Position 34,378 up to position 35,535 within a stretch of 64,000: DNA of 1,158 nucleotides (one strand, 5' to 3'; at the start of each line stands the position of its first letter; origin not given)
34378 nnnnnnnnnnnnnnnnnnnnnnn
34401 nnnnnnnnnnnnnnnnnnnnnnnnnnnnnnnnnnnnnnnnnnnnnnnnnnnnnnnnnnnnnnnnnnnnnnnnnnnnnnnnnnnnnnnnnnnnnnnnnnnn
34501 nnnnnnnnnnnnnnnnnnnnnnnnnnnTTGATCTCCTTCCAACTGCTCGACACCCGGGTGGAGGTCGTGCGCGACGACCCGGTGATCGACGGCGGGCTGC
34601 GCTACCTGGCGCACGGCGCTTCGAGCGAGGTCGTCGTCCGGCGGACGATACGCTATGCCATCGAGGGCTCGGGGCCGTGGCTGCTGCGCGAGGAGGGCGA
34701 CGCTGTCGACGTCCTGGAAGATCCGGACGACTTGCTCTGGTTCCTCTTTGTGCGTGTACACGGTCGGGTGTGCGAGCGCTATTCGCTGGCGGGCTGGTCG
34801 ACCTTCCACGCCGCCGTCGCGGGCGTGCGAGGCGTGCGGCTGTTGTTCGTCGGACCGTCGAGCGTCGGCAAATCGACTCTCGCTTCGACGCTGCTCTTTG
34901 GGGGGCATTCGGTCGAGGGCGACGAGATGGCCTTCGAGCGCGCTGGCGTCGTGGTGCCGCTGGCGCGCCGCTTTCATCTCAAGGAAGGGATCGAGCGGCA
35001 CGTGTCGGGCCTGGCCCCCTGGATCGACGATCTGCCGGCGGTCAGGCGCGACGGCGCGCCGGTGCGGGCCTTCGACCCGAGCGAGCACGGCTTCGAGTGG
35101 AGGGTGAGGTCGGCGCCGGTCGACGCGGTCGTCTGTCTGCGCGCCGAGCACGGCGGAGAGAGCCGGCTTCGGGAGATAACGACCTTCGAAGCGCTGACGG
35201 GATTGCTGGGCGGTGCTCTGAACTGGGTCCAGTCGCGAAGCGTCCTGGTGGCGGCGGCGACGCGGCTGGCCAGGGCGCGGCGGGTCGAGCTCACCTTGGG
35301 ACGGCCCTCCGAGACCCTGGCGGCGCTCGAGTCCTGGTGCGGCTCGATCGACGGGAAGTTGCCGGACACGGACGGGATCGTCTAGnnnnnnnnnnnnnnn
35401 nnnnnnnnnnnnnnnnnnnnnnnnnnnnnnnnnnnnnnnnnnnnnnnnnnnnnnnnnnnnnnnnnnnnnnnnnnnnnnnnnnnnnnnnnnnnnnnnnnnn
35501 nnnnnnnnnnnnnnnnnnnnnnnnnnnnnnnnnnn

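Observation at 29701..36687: Compact PqqD + HPr-kinase-like + PF14907 nucleotidyltransferase + four-glycosyltransferase cluster around a 54-aa peptide: candidate undescribed RRE-dependent peptide phospho-glycosylation system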

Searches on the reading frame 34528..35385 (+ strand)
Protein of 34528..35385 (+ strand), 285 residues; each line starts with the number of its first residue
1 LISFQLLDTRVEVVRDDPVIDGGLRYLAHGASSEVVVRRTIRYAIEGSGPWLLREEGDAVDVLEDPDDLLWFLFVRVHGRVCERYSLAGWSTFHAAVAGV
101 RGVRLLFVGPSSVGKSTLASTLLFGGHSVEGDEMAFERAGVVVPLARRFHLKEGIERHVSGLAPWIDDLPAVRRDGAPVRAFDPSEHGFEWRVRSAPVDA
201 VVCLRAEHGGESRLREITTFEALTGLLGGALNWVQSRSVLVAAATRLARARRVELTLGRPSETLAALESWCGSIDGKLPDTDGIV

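Call 5: search_protein_families(library=pfam, proteins=[window:34528-35385:+], max_evalue=0.01)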
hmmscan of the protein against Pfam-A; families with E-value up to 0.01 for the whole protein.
window:34528-35385:+ (285 aa): 2 families
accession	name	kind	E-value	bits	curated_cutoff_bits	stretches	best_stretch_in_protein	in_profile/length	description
PF13555.12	AAA_29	-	0.00011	22.4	27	1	84-126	3-49/61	P-loop containing region of AAA domain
PF07475.17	Hpr_kinase_C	-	0.00084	19.4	33.3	1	87-133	3-49/171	HPr Serine kinase C-terminal domain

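Call 6: search_protein_families(library=ncbifam, proteins=[window:34528-35385:+], max_evalue=0.01)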
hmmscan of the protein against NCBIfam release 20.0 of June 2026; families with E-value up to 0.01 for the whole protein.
window:34528-35385:+ (285 aa): 2 families
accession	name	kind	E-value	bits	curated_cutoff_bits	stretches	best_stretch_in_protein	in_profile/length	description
TIGR04352.1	HprK_rel_A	equivalog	8e-06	25.2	200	1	15-248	34-257/280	HprK-related kinase A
TIGR00679.1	hpr-ser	equivalog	8.4e-05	21.9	240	1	86-133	127-174/300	HPr(Ser) kinase/phosphatase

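Call 11: find_homologous_proteins(query=window:34528-35385:+, max_evalue=0.001)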
Query window:34528-35385:+ (285 aa): 3 proteins with E <= 0.001 among 8000 candidates.
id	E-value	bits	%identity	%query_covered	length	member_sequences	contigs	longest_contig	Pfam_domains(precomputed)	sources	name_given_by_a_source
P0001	1.2e-184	631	100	100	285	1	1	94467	-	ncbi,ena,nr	ncbi:MAG: hypothetical protein VYE73_07420 [Acidobacteriota bacterium]|nr:hypothetical protein [Acid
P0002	3.4e-58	216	43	94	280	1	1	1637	PF27840.1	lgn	-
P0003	1.0e-30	125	42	66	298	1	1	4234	-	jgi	jgi:hypothetical protein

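Call 13: find_encoding_contigs(protein=P0003, flank=10000)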
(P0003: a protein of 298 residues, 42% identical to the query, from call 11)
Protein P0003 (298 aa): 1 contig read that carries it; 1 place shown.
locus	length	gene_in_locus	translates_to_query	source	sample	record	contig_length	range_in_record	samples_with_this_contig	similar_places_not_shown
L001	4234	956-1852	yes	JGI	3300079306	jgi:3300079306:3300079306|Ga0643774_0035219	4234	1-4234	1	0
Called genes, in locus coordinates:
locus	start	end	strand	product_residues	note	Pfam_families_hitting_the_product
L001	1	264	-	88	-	?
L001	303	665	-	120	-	-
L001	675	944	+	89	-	PF05402:PqqD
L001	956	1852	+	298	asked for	-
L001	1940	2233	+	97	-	-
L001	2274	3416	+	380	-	PF14907:NTP_transf_5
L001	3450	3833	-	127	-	-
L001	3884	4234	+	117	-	?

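Call 14: find_encoding_contigs(protein=P0002, flank=10000)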
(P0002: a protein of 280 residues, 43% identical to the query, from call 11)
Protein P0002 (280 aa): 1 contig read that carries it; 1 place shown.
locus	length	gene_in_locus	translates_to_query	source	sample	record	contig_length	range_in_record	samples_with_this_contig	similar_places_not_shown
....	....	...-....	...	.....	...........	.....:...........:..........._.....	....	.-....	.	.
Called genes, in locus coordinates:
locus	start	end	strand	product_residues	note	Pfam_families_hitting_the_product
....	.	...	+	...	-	?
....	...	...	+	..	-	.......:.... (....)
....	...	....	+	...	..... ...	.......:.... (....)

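Call 16: search_protein_families(library=pfam, proteins=[window:34528-35385:+, P0002, P0003], max_evalue=10)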
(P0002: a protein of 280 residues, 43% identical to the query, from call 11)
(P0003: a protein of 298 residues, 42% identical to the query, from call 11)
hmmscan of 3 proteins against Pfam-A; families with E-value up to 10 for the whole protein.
window:34528-35385:+ (285 aa): 5 families
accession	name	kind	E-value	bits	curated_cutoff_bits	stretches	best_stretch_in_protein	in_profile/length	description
PF13555.12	AAA_29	-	0.00011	22.4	27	1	84-126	3-49/61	P-loop containing region of AAA domain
PF07475.17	Hpr_kinase_C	-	0.00084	19.4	33.3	1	87-133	3-49/171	HPr Serine kinase C-terminal domain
PF13671.12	AAA_33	-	0.072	13.8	27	1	106-135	3-34/143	AAA domain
PF03193.22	RsgA_GTPase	-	0.2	11.9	30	1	104-123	108-127/174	RsgA GTPase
PF01926.29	MMR_HSR1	-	0.31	11.6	21.9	1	105-123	2-20/113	50S ribosome-binding GTPase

P0002 (280 aa): 13 families
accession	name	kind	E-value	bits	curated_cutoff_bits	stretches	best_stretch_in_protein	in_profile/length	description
PF13555.12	AAA_29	-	0.0011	19.1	27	1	90-126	1-38/61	P-loop containing region of AAA domain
PF06745.19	ATPase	-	0.0022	17.8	26.6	1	109-142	18-51/231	KaiC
PF07475.17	Hpr_kinase_C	-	0.0027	17.7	33.3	1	99-145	7-53/171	HPr Serine kinase C-terminal domain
PF13191.12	AAA_16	-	0.0066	17.4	32.6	1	100-144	11-63/167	AAA ATPase domain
PF13481.12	AAA_25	-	0.0068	16.5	27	1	109-152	32-77/195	AAA domain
PF20720.3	nSTAND3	-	0.023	14.9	27.2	1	113-133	20-40/155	Novel STAND NTPase 3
PF00006.31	ATP-synt_ab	-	0.08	13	29.5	1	100-130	4-34/213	ATP synthase alpha/beta family, nucleotide-binding domain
PF00009.33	GTP_EFTU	-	0.085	12.9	26.5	1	111-138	4-31/188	Elongation factor Tu GTP binding domain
PF00005.33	ABC_tran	-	0.095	13.7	25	1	109-130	10-31/137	ABC transporter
PF05729.18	NACHT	-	0.17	12.2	26.7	1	112-133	2-23/167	NACHT domain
PF21531.3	Rv2175c_wHTH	-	0.19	12.2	27.1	1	60-89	7-36/57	DNA-binding protein Rv2175c, wHTH domain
PF13401.12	AAA_22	-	0.21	12.3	27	1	113-133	8-28/130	AAA domain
PF24389.1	ORC-CDC6-like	-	0.31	10.1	27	1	109-126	31-48/571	ORC-CDC6-like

P0003 (298 aa): 4 families
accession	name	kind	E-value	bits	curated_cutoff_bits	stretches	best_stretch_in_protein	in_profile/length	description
PF13481.12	AAA_25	-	0.0009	19.3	27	1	123-145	34-56/195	AAA domain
PF13191.12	AAA_16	-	0.032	15.2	32.6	1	113-147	18-51/167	AAA ATPase domain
PF13479.12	AAA_24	-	0.15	12.3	27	1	124-144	4-23/195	AAA domain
PF20720.3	nSTAND3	-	0.41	10.8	27.2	1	125-145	20-40/155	Novel STAND NTPase 3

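Call 25: find_related_loci(query=window:34528-35385:+, collection=genome_contigs, flank=10000)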
Query window:34528-35385:+ (285 aa) in genome_contigs; peptide patterns used: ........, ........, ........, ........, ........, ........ (x = any residue, [..] = any of these).
103 stretches matched a pattern, but none encodes a relative of the query by tblastn (E <= 1e-3).

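Call 26: search_protein_families(library=ncbifam, proteins=[L001:675-944:+, L001:956-1852:+, L001:2274-3416:+, L001:1940-2233:+, L001:303-665:-, L001:3450-3833:-], max_evalue=0.01)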
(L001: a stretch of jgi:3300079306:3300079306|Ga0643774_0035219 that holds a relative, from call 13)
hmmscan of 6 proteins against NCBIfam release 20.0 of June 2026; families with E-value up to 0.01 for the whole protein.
L001:675-944:+ (89 aa): 6 families
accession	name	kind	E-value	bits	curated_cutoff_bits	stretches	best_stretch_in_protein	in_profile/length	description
TIGR03859.1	PQQ_PqqD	equivalog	7.2e-10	38.6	46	1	21-88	15-80/81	pyrroloquinoline quinone biosynthesis peptide chaperone PqqD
TIGR04353.1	PqqD_rel_X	equivalog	1.7e-06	28.9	35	1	22-88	3-73/74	HPr-rel-A system PqqD family peptide chaperone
NF002535.0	PRK02079.1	equivalog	4.7e-05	23.1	101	1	31-69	32-70/92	pyrroloquinoline quinone biosynthesis peptide chaperone PqqD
NF033530.1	lasso_PqqD_Strm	exception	0.00019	21.6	70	1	18-88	7-78/78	lasso peptide biosynthesis PqqD family chaperone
TIGR04248.1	SCM_PqqD_rel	equivalog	0.0029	17.8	100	1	21-87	13-80/84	SynChlorMet cassette protein ScmD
TIGR04302.1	geo_PqqD_fam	equivalog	0.006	17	100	1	36-88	48-100/102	GeoRSP system PqqD family peptide chaperone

L001:956-1852:+ (298 aa): 1 family
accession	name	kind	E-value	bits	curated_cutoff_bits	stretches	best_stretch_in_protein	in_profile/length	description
TIGR04352.1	HprK_rel_A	equivalog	3.5e-08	32.9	200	1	123-291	109-276/280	HprK-related kinase A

L001:2274-3416:+ (380 aa): 0 families

L001:1940-2233:+ (97 aa): 1 family
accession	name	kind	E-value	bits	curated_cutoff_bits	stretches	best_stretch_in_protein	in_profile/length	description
TIGR02811.1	formate_TAT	hypoth_equivalog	0.0091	16.3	48.45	1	10-48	7-45/66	formate dehydrogenase region TAT target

L001:303-665:- (120 aa): 0 families

L001:3450-3833:- (127 aa): 1 family
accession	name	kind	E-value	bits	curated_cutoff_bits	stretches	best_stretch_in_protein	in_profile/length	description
TIGR03618.1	Rv1155_F420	subfamily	0.0016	18.7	79.05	1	20-91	10-85/127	TIGR03618 family F420-dependent PPOX class oxidoreductase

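Call 36: search_protein_representatives(protein=window:34528-35385:+)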
Query: 285 residues. Proteins with E-value up to 0.001 (for the whole library): 525; up to 1e-10: 189; up to 1e-30: 21. The best 150 are listed.
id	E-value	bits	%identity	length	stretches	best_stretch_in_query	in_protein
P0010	2.5e-84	299.6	54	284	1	2-271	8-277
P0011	2.1e-58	214.5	40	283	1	3-269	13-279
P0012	7.9e-53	196.3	45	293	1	2-268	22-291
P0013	4.5e-46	174.1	36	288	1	2-267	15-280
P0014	4.8e-45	170.7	33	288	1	2-273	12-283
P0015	8.1e-45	170.0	40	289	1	2-247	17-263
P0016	1.2e-44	169.4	36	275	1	2-272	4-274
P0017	4.7e-44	167.5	36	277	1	3-268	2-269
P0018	2.3e-43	165.2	40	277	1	2-261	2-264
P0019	8.1e-43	163.4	36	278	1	1-270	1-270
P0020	1.5e-40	156.0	38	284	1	11-263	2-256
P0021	1.5e-40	156.0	38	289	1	2-258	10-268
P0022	1.7e-39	152.5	40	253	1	40-269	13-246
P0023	3.3e-39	151.6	36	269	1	23-269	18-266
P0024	3.9e-38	148.0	43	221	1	71-268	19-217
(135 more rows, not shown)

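Call 39: search_protein_families(library=ncbifam, alignment_id=A2, max_evalue=0.001)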
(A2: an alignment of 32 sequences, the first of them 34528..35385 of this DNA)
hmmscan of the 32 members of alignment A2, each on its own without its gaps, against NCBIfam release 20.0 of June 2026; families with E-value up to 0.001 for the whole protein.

A. member 1, window:34528-35385:+ (285 aa): 2 families
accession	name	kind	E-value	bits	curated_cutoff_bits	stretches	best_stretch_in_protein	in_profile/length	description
TIGR04352.1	HprK_rel_A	equivalog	8e-06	25.2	200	1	15-248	34-257/280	HprK-related kinase A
TIGR00679.1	hpr-ser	equivalog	8.4e-05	21.9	240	1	86-133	127-174/300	HPr(Ser) kinase/phosphatase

B. families by the number of members that match (of 32 scanned): 10 families
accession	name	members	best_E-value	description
TIGR04352.1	HprK_rel_A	28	5.9e-15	HprK-related kinase A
TIGR00679.1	hpr-ser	13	4.1e-08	HPr(Ser) kinase/phosphatase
TIGR04355.1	HprK_rel_B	8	4.4e-08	HprK-related kinase B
TIGR04249.1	SCM_chp_ScmC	5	2e-05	SynChlorMet cassette protein ScmC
NF000361.1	self_FomB_kinase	3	6.1e-05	FomB family phosphonate monophosphate kinase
NF003883.0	PRK05428.2-1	2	3.2e-05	HPr kinase/phosphorylase-related protein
NF047389.1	ATPase_Sll1717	2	0.00054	P-loop ATPase, Sll1717 family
NF045863.1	glide_MMOB1660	1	0.00022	MMOB1660 family gliding motility ATPase complex subunit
TIGR00231.1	small_GTP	1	0.00049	GTP-binding protein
TIGR02655.1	circ_KaiC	1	0.0008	circadian clock protein KaiC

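Call 66: search_solved_structures(query=A2, max_evalue=1)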
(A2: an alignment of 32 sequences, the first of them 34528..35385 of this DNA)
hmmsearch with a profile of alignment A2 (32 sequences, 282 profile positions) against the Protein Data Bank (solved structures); distinct sequences matched with E-value up to 1: 159 (the best 60 are shown).
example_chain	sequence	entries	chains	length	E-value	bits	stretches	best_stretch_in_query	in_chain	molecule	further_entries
3cmu_A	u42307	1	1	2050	2.2e-07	33.5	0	110-132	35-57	Protein recA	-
1jb1_A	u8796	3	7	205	1.8e-06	30.6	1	84-142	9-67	HPRK PROTEIN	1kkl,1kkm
2qmh_A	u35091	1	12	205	1.8e-06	30.6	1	84-142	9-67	HPr kinase/phosphorylase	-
3cmt_A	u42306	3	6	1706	2.4e-06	30.2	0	110-132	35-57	Protein recA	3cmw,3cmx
1ko7_A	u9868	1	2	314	2.7e-06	30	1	93-145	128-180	Hpr kinase/phosphatase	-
3cmv_A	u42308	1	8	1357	4.2e-05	26.1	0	110-132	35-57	Protein recA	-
6c2u_A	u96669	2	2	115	0.00018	24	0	109-126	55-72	phosphate-loop protein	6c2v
5c1s_A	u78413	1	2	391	0.00032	23.2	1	110-135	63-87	Small GTPase EhRabX3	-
5c1t_A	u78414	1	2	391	0.00032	23.2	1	110-135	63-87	Small GTPase EhRabX3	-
5zxd_A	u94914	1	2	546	0.0004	22.9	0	104-129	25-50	ATP-binding cassette sub-family F member 1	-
9nlj_U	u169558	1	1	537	0.00069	22.1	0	109-127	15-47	Uup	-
6pao_A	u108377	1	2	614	0.0012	21.3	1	96-130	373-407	ATM1-type heavy metal exporter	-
6pam_A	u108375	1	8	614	0.0013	21.2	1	96-130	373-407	ATM1-type heavy metal exporter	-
4mrn_A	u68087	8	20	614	0.0015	21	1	96-130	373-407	ABC transporter related protein | ATM1-type heavy metal exporter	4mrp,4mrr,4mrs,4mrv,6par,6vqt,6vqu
6paq_A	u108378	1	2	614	0.0016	20.9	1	96-130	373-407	ATM1-type heavy metal exporter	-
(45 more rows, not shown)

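Call 75: predict_structure(alignment_id=A2)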
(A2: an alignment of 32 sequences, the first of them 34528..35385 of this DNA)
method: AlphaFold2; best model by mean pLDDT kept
length: 285 residues; sequences in the alignment: 32
mean_pLDDT: 94.9   pTM: 0.91
mean pLDDT of the five models: 94.9, 94.5, 94.4, 94.2, 94.0
residues with pLDDT >= 90: 267; 70-90: 9; 50-70: 5; < 50: 4
segments of 3 or more residues with pLDDT < 50: 282-285
pLDDT, mean of each block of 10 residues (from residue 1): 97 97 95 96 97 98 97 96 95 98 97 96 98 97 97 96 97 92 98 98 95 98 97 91 98 97 97 77 46
secondary structure, 60 per line:
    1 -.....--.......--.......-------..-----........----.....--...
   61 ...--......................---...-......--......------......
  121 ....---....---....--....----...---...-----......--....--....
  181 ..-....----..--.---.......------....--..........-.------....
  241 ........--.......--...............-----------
elements in order: E2-6 E9-15 H18-24 E39-46 E51-55 E58-63 H66-87 E91-93 E95-100 E103-108 H115-124 E128-131 E135-138 E141-144 E149-151 H163-168 E171-174 E177-182 H184-187 E200-206 E213-216 H219-228 H237-248 E251-257 H260-274

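Call 77: fold_search(model_id=the predicted structure, library=pdb)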
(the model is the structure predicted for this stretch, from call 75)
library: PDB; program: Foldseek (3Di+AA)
matches with E <= 10: 266; with E <= 0.001: 67
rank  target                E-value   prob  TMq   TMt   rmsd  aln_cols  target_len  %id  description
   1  6com                  1.2e-06  1.00  0.49  0.28   5.7       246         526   16  2.3A crystal structure of E. coli phosphoenolpyruvate carboxykinase mutant Asp269Asn (released 2018-04-04)
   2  6asi                  1.6e-06  1.00  0.44  0.26   6.1       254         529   16  E. coli phosphoenolpyruvate carboxykinase G209S mutant bound to methanesulfonate (released 2018-08-29)
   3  1kkl_A                1.7e-06  1.00  0.35  0.55   7.4       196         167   14  L.casei HprK/P in complex with B.subtilis HPr (released 2002-08-28)
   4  1kkl_C                1.7e-06  1.00  0.35  0.55   7.3       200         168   14  L.casei HprK/P in complex with B.subtilis HPr (released 2002-08-28)
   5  1j3b_B                1.7e-06  1.00  0.46  0.28  10.6       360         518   13  Crystal structure of ATP-dependent phosphoenolpyruvate carboxykinase from Thermus thermophilus HB8 (released 2003-02-11)
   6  2pc9_D                2.0e-06  1.00  0.50  0.31  10.3       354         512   13  Crystal Structure Of ATP-Dependent Phosphoenolpyruvate Carboxykinase From Thermus thermophilus HB8 (released 2007-10-02)
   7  1jb1                  2.4e-06  1.00  0.35  0.57   6.8       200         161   14  Lactobacillus casei HprK/P Bound to Phosphate (released 2001-08-08)
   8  2pc9_A                2.4e-06  1.00  0.50  0.31  10.7       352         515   14  Crystal Structure Of ATP-Dependent Phosphoenolpyruvate Carboxykinase From Thermus thermophilus HB8 (released 2007-10-02)
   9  6at4_B                2.6e-06  1.00  0.46  0.27   6.0       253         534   17  E. coli phosphoenolpyruvate carboxykinase bound to thiosulfate (released 2018-08-29)
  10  1oen                  2.6e-06  1.00  0.52  0.32  11.1       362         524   12  PHOSPHOENOLPYRUVATE CARBOXYKINASE (released 1996-11-08)
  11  6asn                  2.6e-06  1.00  0.49  0.30  11.5       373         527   13  E. coli phosphoenolpyruvate carboxykinase K212I F216V mutant bound to methanesulfonate (released 2018-08-29)
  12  1xkv_B                2.7e-06  1.00  0.52  0.31   9.6       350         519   14  Crystal Structure Of ATP-Dependent Phosphoenolpyruvate Carboxykinase From Thermus thermophilus HB8 (released 2005-10-11)
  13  1j3b_A                2.7e-06  1.00  0.49  0.30  11.9       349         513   14  Crystal structure of ATP-dependent phosphoenolpyruvate carboxykinase from Thermus thermophilus HB8 (released 2003-02-11)
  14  9a4u_A                2.9e-06  1.00  0.45  0.28   9.7       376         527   13  Integrative model of PCKA-QOX2 by crosslinking MS and deep learning (released 2024-09-18)
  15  1kkl_B                3.1e-06  1.00  0.34  0.54   7.1       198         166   14  L.casei HprK/P in complex with B.subtilis HPr (released 2002-08-28)
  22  2qmh_B                4.4e-06  1.00  0.34  0.50   8.1       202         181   13  structure of V267F mutant HprK/P (released 2007-09-18)
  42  2qmh_J                2.6e-05  1.00  0.31  0.46   7.7       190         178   15  structure of V267F mutant HprK/P (released 2007-09-18)
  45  2qmh_E                4.7e-05  1.00  0.25  0.40   7.1       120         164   18  structure of V267F mutant HprK/P (released 2007-09-18)
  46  2qmh_H                5.0e-05  1.00  0.32  0.48   8.8       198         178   15  structure of V267F mutant HprK/P (released 2007-09-18)
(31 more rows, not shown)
